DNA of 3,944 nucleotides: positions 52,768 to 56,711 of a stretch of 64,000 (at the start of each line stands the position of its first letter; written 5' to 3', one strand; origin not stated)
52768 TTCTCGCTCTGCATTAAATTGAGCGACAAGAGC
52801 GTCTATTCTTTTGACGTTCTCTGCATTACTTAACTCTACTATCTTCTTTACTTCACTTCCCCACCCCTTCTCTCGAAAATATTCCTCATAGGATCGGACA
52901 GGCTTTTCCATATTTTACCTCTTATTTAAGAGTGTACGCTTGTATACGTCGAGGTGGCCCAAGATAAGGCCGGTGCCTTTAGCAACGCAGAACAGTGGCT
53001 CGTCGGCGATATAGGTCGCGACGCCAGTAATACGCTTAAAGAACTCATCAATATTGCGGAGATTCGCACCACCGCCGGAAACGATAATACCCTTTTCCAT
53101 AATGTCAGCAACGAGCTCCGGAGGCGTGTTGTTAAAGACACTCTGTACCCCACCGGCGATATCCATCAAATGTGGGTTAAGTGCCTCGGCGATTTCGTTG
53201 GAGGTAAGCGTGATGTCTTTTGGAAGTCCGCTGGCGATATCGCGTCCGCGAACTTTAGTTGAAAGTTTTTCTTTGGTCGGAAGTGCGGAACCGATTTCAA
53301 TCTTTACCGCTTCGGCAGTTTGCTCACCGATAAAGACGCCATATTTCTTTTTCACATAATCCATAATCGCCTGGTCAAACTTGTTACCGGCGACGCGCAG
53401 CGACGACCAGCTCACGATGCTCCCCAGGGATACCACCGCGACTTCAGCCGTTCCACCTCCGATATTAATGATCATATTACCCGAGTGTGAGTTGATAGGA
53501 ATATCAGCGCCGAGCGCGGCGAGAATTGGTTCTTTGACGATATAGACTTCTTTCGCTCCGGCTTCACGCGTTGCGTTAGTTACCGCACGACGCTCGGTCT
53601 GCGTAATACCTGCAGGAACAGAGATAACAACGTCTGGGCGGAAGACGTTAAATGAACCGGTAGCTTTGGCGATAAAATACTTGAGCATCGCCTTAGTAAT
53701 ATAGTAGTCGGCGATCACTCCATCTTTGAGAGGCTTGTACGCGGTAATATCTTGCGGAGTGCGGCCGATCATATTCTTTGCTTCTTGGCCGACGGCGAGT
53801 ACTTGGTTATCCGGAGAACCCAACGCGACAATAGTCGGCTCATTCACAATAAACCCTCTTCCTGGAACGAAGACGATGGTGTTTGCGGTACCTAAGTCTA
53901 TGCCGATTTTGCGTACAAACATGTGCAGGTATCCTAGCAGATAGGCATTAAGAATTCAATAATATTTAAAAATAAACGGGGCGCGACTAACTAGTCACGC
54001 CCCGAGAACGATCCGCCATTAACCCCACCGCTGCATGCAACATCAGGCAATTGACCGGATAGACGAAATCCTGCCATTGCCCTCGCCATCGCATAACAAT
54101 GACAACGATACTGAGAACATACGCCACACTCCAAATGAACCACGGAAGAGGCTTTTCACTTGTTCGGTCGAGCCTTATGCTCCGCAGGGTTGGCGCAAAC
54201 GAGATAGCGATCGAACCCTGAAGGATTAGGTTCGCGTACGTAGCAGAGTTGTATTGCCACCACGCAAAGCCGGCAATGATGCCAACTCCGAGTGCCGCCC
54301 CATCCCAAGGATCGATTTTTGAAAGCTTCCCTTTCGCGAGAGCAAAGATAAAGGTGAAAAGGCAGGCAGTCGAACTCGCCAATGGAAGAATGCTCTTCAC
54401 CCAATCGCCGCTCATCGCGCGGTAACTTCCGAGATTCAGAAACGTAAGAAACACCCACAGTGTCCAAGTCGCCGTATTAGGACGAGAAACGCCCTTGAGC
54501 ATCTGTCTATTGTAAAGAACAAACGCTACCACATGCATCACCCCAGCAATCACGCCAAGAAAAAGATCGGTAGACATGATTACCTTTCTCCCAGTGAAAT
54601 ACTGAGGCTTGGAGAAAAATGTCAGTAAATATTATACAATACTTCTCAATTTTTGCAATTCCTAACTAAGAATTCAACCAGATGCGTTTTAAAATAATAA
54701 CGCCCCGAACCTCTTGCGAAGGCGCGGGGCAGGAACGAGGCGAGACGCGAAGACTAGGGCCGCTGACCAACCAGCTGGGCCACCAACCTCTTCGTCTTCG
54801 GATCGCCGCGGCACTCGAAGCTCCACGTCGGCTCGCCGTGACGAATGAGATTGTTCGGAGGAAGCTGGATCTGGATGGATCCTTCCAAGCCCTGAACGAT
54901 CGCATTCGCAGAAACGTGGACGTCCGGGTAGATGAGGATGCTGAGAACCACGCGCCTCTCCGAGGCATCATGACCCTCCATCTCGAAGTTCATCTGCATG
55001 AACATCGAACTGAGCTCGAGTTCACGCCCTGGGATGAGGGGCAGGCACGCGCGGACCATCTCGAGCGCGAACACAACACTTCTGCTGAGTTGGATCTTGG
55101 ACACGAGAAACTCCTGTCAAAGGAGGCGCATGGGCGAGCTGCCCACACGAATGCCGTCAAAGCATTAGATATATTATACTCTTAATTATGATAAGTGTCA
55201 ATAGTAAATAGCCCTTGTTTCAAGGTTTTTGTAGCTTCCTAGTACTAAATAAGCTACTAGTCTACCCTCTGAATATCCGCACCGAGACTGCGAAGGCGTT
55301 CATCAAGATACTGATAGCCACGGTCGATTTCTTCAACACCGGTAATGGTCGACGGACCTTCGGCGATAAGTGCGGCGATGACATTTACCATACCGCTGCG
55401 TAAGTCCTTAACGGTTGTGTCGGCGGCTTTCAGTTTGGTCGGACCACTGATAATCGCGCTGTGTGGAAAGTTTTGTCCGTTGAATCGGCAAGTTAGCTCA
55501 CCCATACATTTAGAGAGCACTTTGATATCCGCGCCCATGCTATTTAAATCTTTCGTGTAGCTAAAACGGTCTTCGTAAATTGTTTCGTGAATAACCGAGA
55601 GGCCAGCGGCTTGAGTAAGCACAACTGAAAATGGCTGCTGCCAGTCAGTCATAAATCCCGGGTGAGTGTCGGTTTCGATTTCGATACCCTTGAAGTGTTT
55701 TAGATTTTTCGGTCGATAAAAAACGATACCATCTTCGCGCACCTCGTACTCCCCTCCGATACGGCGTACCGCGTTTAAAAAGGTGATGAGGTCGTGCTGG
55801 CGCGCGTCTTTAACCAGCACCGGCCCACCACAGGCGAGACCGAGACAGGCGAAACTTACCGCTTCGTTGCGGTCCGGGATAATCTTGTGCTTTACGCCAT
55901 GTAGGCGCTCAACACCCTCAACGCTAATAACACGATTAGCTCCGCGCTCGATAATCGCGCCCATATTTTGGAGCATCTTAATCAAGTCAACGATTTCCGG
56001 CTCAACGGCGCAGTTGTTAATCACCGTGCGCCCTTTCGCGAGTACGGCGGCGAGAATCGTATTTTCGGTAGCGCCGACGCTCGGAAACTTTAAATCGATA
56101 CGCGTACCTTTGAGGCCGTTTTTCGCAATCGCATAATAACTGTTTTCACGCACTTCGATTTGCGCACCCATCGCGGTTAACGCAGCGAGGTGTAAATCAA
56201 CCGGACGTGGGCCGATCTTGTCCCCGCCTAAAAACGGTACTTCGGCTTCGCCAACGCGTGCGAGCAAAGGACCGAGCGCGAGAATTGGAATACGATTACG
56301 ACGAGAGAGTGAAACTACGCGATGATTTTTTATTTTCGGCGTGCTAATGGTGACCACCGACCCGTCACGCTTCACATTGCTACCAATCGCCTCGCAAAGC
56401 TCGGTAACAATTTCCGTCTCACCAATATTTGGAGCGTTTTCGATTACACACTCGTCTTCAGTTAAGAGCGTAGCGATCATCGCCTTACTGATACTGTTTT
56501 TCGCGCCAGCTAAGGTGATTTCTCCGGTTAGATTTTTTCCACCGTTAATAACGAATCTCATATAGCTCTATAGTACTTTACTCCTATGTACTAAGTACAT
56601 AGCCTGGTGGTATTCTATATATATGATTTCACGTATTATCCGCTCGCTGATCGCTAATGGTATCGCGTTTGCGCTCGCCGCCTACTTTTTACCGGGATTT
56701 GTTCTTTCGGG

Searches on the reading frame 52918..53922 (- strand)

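Call 58: search_protein_families(library=pfam, proteins=[window:52918-53922:-], max_evalue=0.00001)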
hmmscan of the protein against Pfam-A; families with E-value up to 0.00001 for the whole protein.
window:52918-53922:- (335 aa): 3 families
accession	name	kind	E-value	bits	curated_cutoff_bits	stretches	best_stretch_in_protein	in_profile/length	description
PF06723.19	MreB_Mbl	-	4e-130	433.9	27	1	5-326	3-324/327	MreB/Mbl protein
PF14450.12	FtsA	-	6.6e-11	43.1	31.8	1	151-307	2-111/127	Cell division protein FtsA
PF00012.26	HSP70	-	1.1e-10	40.9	20.6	1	97-315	135-366/599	Hsp70 protein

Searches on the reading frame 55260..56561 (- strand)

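Call 57: search_protein_families(library=pfam, proteins=[window:55260-56561:-], max_evalue=0.00001)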
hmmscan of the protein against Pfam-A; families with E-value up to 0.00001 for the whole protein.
window:55260-56561:- (434 aa): 1 family
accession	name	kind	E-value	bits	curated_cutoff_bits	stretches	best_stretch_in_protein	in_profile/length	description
PF00275.25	EPSP_synthase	-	9.3e-75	252.3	22.8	1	6-421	2-415/417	EPSP synthase (3-phosphoshikimate 1-carboxyvinyltransferase)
